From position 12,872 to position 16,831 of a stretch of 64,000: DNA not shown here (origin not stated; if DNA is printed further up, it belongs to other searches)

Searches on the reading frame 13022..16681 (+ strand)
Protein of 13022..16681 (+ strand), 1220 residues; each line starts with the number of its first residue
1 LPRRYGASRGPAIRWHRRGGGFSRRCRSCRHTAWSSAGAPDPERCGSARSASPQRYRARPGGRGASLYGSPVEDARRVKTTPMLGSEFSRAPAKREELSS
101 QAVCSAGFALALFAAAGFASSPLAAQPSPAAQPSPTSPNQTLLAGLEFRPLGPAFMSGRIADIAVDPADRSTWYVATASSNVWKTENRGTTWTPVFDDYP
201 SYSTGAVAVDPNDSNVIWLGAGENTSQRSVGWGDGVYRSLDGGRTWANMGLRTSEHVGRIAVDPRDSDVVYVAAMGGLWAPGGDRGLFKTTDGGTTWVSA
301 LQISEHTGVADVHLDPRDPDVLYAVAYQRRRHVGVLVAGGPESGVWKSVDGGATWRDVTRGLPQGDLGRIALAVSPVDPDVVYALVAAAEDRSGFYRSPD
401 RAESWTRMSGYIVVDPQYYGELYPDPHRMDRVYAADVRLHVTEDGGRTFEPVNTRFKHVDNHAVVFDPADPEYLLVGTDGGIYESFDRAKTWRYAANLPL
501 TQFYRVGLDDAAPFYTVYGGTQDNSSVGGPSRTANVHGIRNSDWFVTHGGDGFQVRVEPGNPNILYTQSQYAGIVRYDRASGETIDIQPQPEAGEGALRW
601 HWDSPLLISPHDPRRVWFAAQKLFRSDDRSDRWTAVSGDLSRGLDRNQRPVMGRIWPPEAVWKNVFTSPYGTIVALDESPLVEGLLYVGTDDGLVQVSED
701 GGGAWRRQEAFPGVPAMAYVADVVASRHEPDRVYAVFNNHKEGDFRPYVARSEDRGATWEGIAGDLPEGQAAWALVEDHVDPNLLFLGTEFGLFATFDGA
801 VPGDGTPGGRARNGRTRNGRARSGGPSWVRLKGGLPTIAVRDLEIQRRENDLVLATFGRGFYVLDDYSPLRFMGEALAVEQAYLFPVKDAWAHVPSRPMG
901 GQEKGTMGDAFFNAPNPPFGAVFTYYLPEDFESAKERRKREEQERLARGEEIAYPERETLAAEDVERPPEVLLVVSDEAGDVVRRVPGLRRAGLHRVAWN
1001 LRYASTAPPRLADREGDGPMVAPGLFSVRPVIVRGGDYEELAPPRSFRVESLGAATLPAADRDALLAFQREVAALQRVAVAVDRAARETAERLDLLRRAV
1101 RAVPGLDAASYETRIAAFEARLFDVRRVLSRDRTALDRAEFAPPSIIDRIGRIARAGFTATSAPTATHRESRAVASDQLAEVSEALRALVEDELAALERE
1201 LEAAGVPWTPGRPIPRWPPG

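Call 54: search_protein_families(library=pfam, proteins=[window:13022-16681:+], max_evalue=0.00001)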
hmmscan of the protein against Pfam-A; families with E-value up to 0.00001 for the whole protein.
window:13022-16681:+ (1220 aa): 2 families
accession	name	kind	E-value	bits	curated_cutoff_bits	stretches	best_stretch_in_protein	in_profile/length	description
PF15902.12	Sortilin-Vps10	-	2.7e-26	92.8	33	2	236-360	3-114/446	Sortilin, neurotensin receptor 3,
PF02012.26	BNR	-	7.2e-06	25.7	27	0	237-246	1-10/12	BNR/Asp-box repeat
